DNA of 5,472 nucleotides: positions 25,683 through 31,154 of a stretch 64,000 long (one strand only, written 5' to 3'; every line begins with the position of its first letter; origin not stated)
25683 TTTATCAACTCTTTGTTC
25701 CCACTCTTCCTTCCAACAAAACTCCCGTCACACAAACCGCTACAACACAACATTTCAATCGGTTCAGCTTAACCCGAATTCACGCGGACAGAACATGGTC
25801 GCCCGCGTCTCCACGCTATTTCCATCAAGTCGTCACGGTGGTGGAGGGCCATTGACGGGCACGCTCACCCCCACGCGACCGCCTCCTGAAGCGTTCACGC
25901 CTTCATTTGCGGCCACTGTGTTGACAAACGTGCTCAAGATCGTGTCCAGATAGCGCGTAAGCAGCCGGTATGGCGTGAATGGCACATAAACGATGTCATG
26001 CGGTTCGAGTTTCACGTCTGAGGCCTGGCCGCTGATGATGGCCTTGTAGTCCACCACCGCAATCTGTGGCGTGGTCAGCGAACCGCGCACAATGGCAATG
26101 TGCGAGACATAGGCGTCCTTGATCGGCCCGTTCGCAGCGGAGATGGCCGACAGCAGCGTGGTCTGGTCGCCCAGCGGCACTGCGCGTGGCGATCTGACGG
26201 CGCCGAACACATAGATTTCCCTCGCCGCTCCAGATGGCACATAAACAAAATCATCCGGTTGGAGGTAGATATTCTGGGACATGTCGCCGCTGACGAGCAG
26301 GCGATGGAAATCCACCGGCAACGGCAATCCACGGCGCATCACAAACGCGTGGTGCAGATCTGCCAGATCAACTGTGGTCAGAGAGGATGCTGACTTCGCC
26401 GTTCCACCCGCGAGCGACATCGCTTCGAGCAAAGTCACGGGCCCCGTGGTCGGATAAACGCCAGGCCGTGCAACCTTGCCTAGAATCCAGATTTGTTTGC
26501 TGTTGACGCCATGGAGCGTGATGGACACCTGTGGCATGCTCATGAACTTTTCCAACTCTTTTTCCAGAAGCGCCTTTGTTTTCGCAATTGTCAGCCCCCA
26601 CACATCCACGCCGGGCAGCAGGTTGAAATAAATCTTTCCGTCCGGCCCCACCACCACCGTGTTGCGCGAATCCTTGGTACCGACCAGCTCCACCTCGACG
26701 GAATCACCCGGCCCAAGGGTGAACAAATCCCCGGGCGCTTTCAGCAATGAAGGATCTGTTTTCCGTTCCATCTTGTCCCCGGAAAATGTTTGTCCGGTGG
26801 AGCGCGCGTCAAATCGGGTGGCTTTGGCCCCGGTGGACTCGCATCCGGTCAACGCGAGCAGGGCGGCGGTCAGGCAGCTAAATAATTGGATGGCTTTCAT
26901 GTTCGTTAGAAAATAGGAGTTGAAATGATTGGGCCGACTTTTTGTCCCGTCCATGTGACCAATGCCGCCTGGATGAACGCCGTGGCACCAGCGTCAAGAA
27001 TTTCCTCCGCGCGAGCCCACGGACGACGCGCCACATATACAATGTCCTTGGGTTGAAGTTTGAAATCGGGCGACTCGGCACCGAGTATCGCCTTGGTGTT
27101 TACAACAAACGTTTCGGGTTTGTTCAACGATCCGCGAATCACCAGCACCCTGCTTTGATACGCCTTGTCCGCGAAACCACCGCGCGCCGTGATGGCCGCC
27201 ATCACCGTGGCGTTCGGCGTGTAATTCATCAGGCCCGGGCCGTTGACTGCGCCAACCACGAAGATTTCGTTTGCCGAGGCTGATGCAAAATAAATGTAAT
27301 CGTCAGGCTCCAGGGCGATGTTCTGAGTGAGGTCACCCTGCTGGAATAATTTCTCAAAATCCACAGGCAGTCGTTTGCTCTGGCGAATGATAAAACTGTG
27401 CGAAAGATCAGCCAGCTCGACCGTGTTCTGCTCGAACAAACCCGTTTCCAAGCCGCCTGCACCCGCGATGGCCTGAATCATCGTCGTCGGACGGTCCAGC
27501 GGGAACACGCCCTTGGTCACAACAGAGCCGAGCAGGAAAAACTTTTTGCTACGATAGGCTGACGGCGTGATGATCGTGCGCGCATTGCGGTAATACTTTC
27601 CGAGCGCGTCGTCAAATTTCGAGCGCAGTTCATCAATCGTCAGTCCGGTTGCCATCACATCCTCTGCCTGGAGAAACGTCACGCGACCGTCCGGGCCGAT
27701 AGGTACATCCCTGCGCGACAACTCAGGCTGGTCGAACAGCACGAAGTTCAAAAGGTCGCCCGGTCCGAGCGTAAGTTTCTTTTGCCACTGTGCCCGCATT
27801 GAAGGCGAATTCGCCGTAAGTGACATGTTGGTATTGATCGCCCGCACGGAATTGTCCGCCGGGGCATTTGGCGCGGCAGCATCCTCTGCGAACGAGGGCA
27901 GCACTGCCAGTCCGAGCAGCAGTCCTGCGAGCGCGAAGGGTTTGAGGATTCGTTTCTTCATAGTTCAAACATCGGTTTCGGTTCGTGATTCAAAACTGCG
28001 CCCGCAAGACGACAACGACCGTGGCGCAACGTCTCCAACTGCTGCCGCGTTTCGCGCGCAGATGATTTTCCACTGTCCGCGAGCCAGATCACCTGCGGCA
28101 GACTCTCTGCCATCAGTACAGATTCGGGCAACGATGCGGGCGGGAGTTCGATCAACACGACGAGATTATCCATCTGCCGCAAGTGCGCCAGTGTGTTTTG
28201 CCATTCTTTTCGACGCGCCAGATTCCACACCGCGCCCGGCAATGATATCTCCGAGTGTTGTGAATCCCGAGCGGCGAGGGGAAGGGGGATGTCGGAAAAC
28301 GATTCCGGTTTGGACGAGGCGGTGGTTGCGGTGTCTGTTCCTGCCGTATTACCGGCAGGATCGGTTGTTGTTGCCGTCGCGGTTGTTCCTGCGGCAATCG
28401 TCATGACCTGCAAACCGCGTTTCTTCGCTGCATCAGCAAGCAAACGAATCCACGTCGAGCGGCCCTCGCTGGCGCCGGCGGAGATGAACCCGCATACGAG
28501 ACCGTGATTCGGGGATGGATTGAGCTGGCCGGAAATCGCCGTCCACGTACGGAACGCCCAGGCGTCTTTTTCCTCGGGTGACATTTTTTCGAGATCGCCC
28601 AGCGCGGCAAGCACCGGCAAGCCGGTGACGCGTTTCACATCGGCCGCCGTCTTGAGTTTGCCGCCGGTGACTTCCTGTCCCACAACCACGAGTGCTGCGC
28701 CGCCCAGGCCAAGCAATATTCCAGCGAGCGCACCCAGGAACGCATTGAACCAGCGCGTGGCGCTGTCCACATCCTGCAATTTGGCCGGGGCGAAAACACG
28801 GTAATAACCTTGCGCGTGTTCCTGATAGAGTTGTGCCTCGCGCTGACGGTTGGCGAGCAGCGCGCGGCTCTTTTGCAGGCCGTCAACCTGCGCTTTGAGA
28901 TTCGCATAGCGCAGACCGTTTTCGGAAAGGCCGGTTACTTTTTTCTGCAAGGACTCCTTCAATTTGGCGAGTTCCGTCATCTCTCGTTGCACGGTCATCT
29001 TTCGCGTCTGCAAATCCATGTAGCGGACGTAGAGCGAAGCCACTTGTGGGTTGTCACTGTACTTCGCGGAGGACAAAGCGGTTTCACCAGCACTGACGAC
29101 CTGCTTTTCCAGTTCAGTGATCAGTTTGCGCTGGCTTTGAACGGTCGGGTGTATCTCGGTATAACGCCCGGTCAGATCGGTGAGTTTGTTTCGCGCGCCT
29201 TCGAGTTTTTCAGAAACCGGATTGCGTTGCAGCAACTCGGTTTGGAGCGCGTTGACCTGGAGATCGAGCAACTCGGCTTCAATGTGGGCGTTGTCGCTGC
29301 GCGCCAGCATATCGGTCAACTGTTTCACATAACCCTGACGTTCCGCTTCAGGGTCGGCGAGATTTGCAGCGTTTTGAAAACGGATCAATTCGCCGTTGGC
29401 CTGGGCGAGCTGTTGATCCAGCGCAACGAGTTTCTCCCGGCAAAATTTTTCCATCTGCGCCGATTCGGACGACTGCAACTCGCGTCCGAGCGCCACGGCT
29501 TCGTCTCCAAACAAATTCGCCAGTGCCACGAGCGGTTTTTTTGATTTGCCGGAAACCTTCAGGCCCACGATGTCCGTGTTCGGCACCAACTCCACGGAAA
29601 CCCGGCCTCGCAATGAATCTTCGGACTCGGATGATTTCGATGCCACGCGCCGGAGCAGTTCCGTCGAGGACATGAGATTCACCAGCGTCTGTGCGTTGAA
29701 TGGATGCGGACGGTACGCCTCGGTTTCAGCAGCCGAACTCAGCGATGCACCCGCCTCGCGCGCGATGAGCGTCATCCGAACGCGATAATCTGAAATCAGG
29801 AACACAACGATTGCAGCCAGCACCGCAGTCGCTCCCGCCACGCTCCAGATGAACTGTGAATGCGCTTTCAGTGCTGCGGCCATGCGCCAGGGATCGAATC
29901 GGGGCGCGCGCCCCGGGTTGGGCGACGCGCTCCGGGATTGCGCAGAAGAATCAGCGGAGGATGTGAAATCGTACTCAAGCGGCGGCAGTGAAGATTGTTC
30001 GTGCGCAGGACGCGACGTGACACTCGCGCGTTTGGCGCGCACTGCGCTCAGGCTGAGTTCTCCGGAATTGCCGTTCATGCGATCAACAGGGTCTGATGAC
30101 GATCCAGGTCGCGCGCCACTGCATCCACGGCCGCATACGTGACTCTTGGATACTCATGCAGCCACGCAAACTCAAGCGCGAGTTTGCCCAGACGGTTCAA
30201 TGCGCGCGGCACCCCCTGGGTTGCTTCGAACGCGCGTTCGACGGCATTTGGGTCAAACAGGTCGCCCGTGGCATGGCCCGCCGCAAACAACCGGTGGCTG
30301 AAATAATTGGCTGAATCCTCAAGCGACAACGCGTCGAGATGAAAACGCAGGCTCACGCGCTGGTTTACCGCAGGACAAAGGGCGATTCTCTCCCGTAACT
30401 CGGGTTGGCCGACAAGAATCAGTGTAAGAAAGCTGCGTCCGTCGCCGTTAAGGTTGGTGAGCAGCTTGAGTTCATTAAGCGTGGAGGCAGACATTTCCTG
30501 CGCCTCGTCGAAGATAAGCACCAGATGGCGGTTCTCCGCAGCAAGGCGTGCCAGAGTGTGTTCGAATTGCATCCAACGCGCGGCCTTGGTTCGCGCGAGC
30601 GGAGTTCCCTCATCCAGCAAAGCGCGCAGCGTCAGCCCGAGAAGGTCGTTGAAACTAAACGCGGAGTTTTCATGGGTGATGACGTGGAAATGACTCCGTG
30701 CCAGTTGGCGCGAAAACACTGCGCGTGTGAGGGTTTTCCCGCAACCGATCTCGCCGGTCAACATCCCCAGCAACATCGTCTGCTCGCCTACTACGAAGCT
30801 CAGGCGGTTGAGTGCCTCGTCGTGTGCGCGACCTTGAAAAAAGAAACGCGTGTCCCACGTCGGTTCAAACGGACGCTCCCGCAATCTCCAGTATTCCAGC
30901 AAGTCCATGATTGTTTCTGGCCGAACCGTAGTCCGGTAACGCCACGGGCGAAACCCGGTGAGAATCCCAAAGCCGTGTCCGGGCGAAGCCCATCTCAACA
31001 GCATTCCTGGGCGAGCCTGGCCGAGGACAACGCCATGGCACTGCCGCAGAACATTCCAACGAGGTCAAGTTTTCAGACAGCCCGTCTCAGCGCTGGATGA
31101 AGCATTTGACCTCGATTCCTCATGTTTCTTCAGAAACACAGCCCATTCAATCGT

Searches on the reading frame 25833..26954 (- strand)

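Call 98: search_protein_families(library=pfam, proteins=[window:25833-26954:-], max_evalue=0.001)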
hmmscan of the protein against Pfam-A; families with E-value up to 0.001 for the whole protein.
window:25833-26954:- (373 aa): 3 families
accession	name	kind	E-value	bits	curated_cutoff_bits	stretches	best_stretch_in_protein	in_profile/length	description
PF22461.2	SLBB_2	-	1e-21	77.2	27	2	153-239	1-79/79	SLBB domain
PF10531.15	SLBB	-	1.6e-14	53.9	27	2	157-190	4-37/55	SLBB domain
PF02563.21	Poly_export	-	3.9e-14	53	28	1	78-147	7-76/77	Polysaccharide biosynthesis/export protein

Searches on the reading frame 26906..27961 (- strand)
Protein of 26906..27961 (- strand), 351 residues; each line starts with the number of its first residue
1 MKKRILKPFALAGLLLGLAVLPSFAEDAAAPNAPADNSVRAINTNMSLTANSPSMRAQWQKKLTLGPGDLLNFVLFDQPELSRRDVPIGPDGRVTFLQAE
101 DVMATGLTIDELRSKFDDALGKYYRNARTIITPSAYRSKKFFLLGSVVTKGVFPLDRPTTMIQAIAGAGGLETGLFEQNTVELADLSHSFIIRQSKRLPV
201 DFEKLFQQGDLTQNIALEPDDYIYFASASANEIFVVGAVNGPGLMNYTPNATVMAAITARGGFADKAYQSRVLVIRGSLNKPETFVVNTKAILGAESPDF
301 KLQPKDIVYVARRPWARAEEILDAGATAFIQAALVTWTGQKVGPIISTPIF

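Call 98: search_protein_families(library=pfam, proteins=[window:26906-27961:-], max_evalue=0.001)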
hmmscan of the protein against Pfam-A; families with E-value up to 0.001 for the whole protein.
window:26906-27961:- (351 aa): 3 families
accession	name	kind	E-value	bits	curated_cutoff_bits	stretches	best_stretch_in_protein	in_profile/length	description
PF22461.2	SLBB_2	-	1.5e-19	70.3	27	2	139-224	1-78/79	SLBB domain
PF10531.15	SLBB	-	3.6e-14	52.8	27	1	233-277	2-46/55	SLBB domain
PF02563.21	Poly_export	-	1.1e-13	51.5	28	1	61-128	5-71/77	Polysaccharide biosynthesis/export protein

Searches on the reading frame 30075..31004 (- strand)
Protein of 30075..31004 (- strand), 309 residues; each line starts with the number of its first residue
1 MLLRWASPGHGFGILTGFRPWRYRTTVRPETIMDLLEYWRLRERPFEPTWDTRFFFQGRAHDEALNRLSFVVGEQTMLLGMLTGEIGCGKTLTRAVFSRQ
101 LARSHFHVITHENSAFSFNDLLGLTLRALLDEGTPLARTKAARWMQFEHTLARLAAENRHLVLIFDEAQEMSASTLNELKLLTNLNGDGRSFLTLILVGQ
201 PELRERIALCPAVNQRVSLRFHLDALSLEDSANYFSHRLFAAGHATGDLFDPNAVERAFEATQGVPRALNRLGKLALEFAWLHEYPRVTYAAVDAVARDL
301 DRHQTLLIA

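Call 98: search_protein_families(library=pfam, proteins=[window:30075-31004:-], max_evalue=0.001)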
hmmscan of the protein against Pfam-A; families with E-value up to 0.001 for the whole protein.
window:30075-31004:- (309 aa): 3 families
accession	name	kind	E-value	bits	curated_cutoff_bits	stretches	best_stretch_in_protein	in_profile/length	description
PF13401.12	AAA_22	-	6e-19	69.1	27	1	78-207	6-130/130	AAA domain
PF13191.12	AAA_16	-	5e-09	37.3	32.6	1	64-188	11-161/167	AAA ATPase domain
PF01637.24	ATPase_2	-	0.00068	20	33.2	0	63-182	6-131/225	ATPase domain predominantly from Archaea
